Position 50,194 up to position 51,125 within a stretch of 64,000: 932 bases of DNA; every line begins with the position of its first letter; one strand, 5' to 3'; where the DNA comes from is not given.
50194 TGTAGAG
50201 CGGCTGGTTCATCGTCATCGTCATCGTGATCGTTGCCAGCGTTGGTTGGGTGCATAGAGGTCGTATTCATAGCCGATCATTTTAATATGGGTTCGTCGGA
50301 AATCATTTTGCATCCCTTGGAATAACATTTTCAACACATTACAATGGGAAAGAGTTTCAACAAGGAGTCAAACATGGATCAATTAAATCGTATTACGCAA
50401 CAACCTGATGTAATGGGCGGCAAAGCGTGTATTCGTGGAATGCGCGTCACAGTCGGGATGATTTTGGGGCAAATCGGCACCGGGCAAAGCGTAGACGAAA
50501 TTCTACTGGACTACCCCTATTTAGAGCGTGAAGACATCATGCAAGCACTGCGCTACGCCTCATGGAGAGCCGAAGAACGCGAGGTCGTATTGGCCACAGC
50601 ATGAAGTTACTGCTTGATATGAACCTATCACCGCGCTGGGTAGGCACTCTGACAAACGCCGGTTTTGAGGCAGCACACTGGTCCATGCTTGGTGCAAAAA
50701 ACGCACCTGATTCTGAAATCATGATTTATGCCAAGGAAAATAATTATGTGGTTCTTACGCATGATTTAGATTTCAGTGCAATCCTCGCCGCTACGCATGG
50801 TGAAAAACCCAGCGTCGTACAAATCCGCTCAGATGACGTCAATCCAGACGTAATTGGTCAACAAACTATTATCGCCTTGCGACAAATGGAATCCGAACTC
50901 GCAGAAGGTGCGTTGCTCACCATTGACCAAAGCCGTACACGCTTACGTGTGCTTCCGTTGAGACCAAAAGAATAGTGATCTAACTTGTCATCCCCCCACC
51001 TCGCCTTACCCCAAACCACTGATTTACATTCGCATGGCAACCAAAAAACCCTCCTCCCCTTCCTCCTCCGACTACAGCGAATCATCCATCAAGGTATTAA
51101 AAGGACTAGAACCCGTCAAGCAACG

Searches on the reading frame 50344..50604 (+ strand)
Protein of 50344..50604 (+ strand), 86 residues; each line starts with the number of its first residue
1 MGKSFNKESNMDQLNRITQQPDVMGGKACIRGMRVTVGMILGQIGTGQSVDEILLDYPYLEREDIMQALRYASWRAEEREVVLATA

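Call 22: search_protein_families(library=pfam, proteins=[window:50344-50604:+], max_evalue=0.1)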
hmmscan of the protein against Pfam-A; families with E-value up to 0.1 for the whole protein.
window:50344-50604:+ (86 aa): 1 family
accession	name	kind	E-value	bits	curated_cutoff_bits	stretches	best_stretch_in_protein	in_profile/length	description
PF04255.20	DUF433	-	2.7e-23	82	23.6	1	17-72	1-56/56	Protein of unknown function (DUF433)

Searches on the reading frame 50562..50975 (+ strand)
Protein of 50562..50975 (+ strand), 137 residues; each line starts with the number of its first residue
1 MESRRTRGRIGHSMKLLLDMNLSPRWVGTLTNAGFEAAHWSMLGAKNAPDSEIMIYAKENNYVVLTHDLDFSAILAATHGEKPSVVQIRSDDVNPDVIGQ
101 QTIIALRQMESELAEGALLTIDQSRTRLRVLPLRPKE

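Call 22: search_protein_families(library=pfam, proteins=[window:50562-50975:+], max_evalue=0.1)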
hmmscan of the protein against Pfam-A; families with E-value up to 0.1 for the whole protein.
window:50562-50975:+ (137 aa): 2 families
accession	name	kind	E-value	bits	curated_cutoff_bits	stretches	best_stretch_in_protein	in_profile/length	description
PF18480.7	DUF5615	-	1.1e-24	86.8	23.8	1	14-122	1-108/110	Domain of unknown function (DUF5615)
PF18478.7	PIN_10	-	3.2e-07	30.8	26.2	1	14-72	1-63/84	PIN like domain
